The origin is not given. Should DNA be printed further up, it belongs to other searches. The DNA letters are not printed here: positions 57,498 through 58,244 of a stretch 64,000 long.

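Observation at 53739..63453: Catabolic locus mixing CoA-thioester enzymes with O2-dependent extradiol ring cleavage; substrate unassigned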

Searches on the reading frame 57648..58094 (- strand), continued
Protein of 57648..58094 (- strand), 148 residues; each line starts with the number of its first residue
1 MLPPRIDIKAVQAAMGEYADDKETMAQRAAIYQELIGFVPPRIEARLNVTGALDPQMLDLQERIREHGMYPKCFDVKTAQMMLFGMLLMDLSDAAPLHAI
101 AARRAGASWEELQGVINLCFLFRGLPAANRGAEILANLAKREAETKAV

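Call 64: find_encoding_contigs(protein=P0147, flank=9000, max_places=2)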
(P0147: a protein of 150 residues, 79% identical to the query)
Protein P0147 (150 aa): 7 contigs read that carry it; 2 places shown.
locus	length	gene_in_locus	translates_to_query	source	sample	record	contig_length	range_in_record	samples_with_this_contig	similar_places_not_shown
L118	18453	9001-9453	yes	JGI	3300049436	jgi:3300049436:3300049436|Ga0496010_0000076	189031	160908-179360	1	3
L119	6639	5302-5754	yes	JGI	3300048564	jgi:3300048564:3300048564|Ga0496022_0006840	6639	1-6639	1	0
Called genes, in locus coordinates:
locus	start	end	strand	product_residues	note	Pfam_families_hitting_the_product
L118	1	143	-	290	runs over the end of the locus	PF00378:ECH_1, PF16113:ECH_2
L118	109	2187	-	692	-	PF00378:ECH_1, PF16113:ECH_2, PF02737:3HCDH_N, PF00725:3HCDH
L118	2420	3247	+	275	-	PF00561:Abhydrolase_1, PF12146:Hydrolase_4, PF12697:Abhydrolase_6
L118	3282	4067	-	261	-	PF00392:GntR, PF07729:FCD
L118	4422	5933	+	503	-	PF00171:Aldedh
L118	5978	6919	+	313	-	PF01118:Semialdhyde_dh (faint), PF09290:AcetDehyd-dimer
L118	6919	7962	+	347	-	PF00682:HMGL-like, PF07836:DmpG_comm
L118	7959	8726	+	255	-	PF01557:FAA_hydrolase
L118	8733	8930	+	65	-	PF01361:Tautomerase, PF14552:Tautomerase_2 (weak)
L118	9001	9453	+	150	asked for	-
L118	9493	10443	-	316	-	PF00126:HTH_1, PF03466:LysR_substrate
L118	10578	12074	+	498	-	PF00171:Aldedh, PF05893:LuxC (weak)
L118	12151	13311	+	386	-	PF02771:Acyl-CoA_dh_N, PF02770:Acyl-CoA_dh_M, PF00441:Acyl-CoA_dh_1, PF08028:Acyl-CoA_dh_2, PF22924:ACOX_C_alpha1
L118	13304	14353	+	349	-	PF00378:ECH_1, PF16113:ECH_2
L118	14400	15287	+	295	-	PF02826:2-Hacid_dh_C (weak), PF03446:NAD_binding_2, PF03807:F420_oxidored, PF02153:PDH_N (weak), PF14833:NAD_binding_11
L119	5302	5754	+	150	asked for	-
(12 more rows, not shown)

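Call 65: find_encoding_contigs(protein=P0161, flank=9000, max_places=2)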
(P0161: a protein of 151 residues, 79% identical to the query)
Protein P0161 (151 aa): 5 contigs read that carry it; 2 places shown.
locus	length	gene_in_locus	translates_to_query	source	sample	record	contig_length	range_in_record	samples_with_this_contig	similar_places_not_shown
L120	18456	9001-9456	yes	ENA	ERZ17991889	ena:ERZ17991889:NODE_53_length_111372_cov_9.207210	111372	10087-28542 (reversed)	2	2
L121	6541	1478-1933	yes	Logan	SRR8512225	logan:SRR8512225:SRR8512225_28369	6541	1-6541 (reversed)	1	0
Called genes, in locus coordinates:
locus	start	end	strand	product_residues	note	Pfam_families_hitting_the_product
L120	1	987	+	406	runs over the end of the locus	-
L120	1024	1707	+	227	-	PF05096:Glu_cyclase_2 (faint), PF08450:SGL (faint), PF16819:DUF5074 (faint), PF13360:PQQ_2 (faint), PF21959:DUF6923 (faint)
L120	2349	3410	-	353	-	PF03480:DctP (faint)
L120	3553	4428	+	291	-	-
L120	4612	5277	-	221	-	PF00230:MIP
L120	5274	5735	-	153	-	PF00583:Acetyltransf_1, PF13673:Acetyltransf_10 (weak), PF13508:Acetyltransf_7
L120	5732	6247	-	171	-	PF01451:LMWPc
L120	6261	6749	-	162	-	PF00903:Glyoxalase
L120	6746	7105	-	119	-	PF01022:HTH_5 (weak), PF12840:HTH_20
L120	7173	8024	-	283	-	PF01557:FAA_hydrolase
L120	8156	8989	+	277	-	PF02900:LigB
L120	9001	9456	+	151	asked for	-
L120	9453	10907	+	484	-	PF00171:Aldedh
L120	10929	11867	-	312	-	PF00126:HTH_1, PF03466:LysR_substrate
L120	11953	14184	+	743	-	PF01315:Ald_Xan_dh_C, PF02738:MoCoBD_1, PF20256:MoCoBD_2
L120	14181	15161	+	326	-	PF00701:DHDPS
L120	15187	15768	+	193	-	PF06052:3-HAO, PF07883:Cupin_2 (faint)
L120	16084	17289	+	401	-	PF13433:Peripla_BP_5, PF13458:Peripla_BP_6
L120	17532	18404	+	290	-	PF02653:BPD_transp_2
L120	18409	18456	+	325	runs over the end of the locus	PF02653:BPD_transp_2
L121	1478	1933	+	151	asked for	-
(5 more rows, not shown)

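Call 66: find_encoding_contigs(protein=P0213, flank=9000, max_places=2)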
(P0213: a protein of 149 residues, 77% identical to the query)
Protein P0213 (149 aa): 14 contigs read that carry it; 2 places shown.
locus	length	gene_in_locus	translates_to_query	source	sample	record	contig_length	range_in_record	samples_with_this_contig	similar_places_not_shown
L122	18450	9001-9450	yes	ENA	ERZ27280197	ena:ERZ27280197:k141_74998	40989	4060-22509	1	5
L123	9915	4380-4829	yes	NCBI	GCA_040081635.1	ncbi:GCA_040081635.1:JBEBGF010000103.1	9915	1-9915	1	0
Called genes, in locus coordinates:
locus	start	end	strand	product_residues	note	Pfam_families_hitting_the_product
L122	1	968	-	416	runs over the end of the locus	PF00070:Pyr_redox (weak), PF00890:FAD_binding_2 (faint), PF01266:DAO, PF01593:Amino_oxidase (faint), PF02558:ApbA (faint), PF03486:HI0933_like (faint), PF07992:Pyr_redox_2 (weak), PF13450:NAD_binding_8 (weak)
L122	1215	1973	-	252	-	PF23441:SDR, PF00106:adh_short, PF08659:KR, PF13561:adh_short_C2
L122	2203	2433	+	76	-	-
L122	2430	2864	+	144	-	PF01850:PIN (weak)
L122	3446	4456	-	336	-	PF13635:DUF4143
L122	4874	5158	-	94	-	PF07045:DUF1330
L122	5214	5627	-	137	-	PF00903:Glyoxalase, PF13669:Glyoxalase_4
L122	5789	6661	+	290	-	PF00892:EamA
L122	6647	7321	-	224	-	PF00702:Hydrolase, PF13419:HAD_2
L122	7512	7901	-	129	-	-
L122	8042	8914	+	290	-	-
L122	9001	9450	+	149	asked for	-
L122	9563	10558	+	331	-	PF03480:DctP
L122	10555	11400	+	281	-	PF02900:LigB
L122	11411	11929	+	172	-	PF04290:DctQ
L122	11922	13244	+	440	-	PF06808:DctM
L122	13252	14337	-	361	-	PF00724:Oxidored_FMN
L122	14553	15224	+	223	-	PF00775:Dioxygenase_C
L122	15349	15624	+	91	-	-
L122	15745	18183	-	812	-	PF02190:LON_substr_bdg, PF07728:AAA_5, PF00004:AAA, PF22667:Lon_lid, PF05362:Lon_C, PF13541:ChlI (weak)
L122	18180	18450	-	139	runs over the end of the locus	PF00011:HSP20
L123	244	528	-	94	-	PF07045:DUF1330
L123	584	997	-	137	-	PF00903:Glyoxalase, PF13669:Glyoxalase_4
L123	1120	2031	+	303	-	PF00892:EamA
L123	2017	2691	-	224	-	PF00702:Hydrolase, PF13419:HAD_2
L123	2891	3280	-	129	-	-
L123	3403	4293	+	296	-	-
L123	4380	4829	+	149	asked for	-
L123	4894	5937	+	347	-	PF03480:DctP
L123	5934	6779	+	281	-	PF02900:LigB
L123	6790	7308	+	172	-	PF04290:DctQ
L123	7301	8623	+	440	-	PF06808:DctM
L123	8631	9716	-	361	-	PF00724:Oxidored_FMN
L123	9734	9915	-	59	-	?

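Call 86: search_protein_families(library=pfam, proteins=[L122:8042-8914:+, L120:7173-8024:-], max_evalue=0.001)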
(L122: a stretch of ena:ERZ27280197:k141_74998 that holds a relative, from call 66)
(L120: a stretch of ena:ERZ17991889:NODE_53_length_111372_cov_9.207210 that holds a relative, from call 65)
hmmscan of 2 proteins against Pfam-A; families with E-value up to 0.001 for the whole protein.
L122:8042-8914:+ (290 aa): 0 families

L120:7173-8024:- (283 aa): 1 family
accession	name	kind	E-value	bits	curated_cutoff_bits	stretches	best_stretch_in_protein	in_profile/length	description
PF01557.24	FAA_hydrolase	-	6.2e-66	222.5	23.9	1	76-280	1-213/214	Fumarylacetoacetate (FAA) hydrolase C-terminal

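Call 94: predict_structure(alignment_id=A7)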
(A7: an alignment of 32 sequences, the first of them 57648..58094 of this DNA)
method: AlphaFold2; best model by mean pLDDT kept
length: 148 residues; sequences in the alignment: 32
mean_pLDDT: 83.4   pTM: 0.78
mean pLDDT of the five models: 83.4, 82.4, 77.2, 75.0, 70.8
residues with pLDDT >= 90: 48; 70-90: 79; 50-70: 21; < 50: 0
segments of 3 or more residues with pLDDT < 50: none
pLDDT, mean of each block of 10 residues (from residue 1): 83 77 83 90 87 68 69 73 88 86 91 90 88 94 85
secondary structure, 60 per line:
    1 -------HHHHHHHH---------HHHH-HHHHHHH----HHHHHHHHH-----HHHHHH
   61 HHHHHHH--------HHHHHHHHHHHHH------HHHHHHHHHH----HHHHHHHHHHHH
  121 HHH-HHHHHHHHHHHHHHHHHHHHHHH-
elements in order: H8-15 H25-28 H30-36 H41-49 H55-67 H76-88 H95-104 H109-123 H125-147
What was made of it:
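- On Carboxymuconolactone decarboxylase / AhpD family (PF02627): AF2 model with pLDDT 83, all helical (call 94).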

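Call 96: fold_search(model_id=the predicted structure, library=pdb)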
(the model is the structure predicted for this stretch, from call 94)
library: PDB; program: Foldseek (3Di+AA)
matches with E <= 10: 118; with E <= 0.001: 0
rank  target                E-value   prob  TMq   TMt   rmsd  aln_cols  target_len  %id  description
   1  2qeu_A                4.9e-01  0.91  0.44  0.49  16.5       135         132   23  Crystal structure of putative carboxymuconolactone decarboxylase (YP_555818.1) from Burkholderia xenovorans LB400 at 1 (released 2007-07-17)
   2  2af7_B                4.9e-01  0.60  0.33  0.40  13.4       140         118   23  Crystal structure of the gamma-carboxymuconolactone decarboxylase from Methanobacterium thermoautotrophicum. Northeast (released 2005-08-09)
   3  2qeu_B                5.2e-01  0.85  0.43  0.47  17.0       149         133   20  Crystal structure of putative carboxymuconolactone decarboxylase (YP_555818.1) from Burkholderia xenovorans LB400 at 1 (released 2007-07-17)
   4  2af7_F                5.4e-01  0.80  0.36  0.43  15.0       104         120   21  Crystal structure of the gamma-carboxymuconolactone decarboxylase from Methanobacterium thermoautotrophicum. Northeast (released 2005-08-09)
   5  2af7_E                6.6e-01  0.60  0.35  0.42  13.3       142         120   21  Crystal structure of the gamma-carboxymuconolactone decarboxylase from Methanobacterium thermoautotrophicum. Northeast (released 2005-08-09)
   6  2af7_D                6.9e-01  0.69  0.36  0.43  15.3       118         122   18  Crystal structure of the gamma-carboxymuconolactone decarboxylase from Methanobacterium thermoautotrophicum. Northeast (released 2005-08-09)
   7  2af7_A                8.4e-01  0.95  0.34  0.41   3.5        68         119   25  Crystal structure of the gamma-carboxymuconolactone decarboxylase from Methanobacterium thermoautotrophicum. Northeast (released 2005-08-09)
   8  2af7_H                8.8e-01  0.63  0.37  0.44  16.6       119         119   18  Crystal structure of the gamma-carboxymuconolactone decarboxylase from Methanobacterium thermoautotrophicum. Northeast (released 2005-08-09)
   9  1vke_D                9.7e-01  0.99  0.43  0.61   1.7        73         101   20  Crystal structure of carboxymuconolactone decarboxylase family protein possibly involved in antioxidative response (TM (released 2004-06-08)
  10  1p8c_B                1.2e+00  0.77  0.44  0.56  15.1       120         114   17  Crystal structure of TM1620 (APC4843) from Thermotoga maritima (released 2003-09-23)
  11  1vke_A                1.4e+00  0.84  0.45  0.55  14.7       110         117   20  Crystal structure of carboxymuconolactone decarboxylase family protein possibly involved in antioxidative response (TM (released 2004-06-08)
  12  1vke_B                1.4e+00  0.90  0.45  0.63  12.1        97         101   18  Crystal structure of carboxymuconolactone decarboxylase family protein possibly involved in antioxidative response (TM (released 2004-06-08)
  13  8r6z_A                1.4e+00  0.06  0.19  0.07  18.5       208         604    9  Polysaccharide lyase BtPL33HA (BT4410) Apo form 2 (released 2024-12-04)
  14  1p8c_C                1.5e+00  0.77  0.44  0.54  14.3       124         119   15  Crystal structure of TM1620 (APC4843) from Thermotoga maritima (released 2003-09-23)
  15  1p8c_F                1.6e+00  0.66  0.43  0.54  14.9       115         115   20  Crystal structure of TM1620 (APC4843) from Thermotoga maritima (released 2003-09-23)
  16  1p8c_A                1.8e+00  0.87  0.44  0.57   9.3        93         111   19  Crystal structure of TM1620 (APC4843) from Thermotoga maritima (released 2003-09-23)
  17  1vke_F                1.8e+00  0.85  0.44  0.65  12.5        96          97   18  Crystal structure of carboxymuconolactone decarboxylase family protein possibly involved in antioxidative response (TM (released 2004-06-08)
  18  1p8c_D                1.9e+00  0.69  0.43  0.53  14.5       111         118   21  Crystal structure of TM1620 (APC4843) from Thermotoga maritima (released 2003-09-23)
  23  1vke_C                3.3e+00  0.89  0.43  0.62   1.7        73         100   20  Crystal structure of carboxymuconolactone decarboxylase family protein possibly involved in antioxidative response (TM (released 2004-06-08)
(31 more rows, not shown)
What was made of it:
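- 57648..58094 (-): CMD/AhpD-fold protein of a small, very conserved subfamily; proposed decarboxylase of a carboxylated ring-fission product. Fold matches are weak but all CMD family (call 96).
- On Carboxymuconolactone decarboxylase / AhpD family (PF02627): The top Foldseek matches are all CMD-family entries (2qeu, 2af7, 1vke, 1p8c), but at E >= 0.5 and TM 0.33-0.45 (call 96).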

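Call 103: search_protein_representatives(alignment_id=A7)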
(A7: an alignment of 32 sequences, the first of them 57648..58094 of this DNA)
Query: 32 sequences, 149 profile positions. Proteins with E-value up to 0.001 (for the whole library): 233; up to 1e-10: 130; up to 1e-30: 25. The best 150 are listed.
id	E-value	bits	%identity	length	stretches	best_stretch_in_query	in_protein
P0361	2.2e-71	254.5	-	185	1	1-127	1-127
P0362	1.9e-65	235.2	-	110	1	39-147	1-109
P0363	8.9e-58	210.3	-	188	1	1-116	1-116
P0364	1.7e-54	199.6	-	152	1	7-144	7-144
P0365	2.1e-54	199.4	-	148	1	7-146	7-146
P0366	7.8e-54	197.5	-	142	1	1-107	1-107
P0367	3.4e-52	192.2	-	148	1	22-147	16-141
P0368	5.1e-48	178.6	-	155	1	8-145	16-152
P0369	1.3e-46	174.0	-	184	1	34-146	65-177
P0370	1.6e-45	170.5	-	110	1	1-92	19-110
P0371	4.7e-43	162.5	-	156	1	12-109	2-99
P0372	2.5e-41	156.9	-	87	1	1-87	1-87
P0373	3.1e-41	156.6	-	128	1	1-91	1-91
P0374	3.3e-41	156.5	-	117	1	47-122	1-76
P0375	6.4e-41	155.6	-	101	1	6-103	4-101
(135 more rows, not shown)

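Call 113: search_protein_families(library=ncbifam, proteins=[L025:10351-11412:+, L120:8156-8989:+], max_evalue=1e-10)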
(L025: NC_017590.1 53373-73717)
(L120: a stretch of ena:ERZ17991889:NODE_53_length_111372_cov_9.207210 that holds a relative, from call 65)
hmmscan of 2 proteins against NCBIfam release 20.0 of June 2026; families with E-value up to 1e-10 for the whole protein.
L025:10351-11412:+ (353 aa): 2 families
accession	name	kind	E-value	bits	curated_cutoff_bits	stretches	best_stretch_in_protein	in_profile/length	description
TIGR03211.1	catechol_2_3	equivalog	2.4e-103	345.6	320.2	1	5-314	1-303/303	catechol 2,3-dioxygenase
TIGR02295.1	HpaD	equivalog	1.7e-60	204.7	321.4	1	6-310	2-294/298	3,4-dihydroxyphenylacetate 2,3-dioxygenase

L120:8156-8989:+ (277 aa): 1 family
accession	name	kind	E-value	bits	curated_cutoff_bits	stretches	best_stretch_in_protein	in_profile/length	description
TIGR02298.1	HpaD_Fe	equivalog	1.7e-27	96.6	315.95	1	7-272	8-281/284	3,4-dihydroxyphenylacetate 2,3-dioxygenase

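Call 118: search_protein_families(library=pfam, proteins=[L026:9365-10309:+], max_evalue=0.001)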
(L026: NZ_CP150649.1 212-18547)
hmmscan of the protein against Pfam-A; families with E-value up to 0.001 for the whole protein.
L026:9365-10309:+ (314 aa): 1 family
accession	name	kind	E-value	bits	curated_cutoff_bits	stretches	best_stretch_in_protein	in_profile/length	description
PF08541.16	ACP_syn_III_C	-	0.00047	20.7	26.6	0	262-309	40-87/90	3-Oxoacyl-[acyl-carrier-protein (ACP)] synthase III C terminal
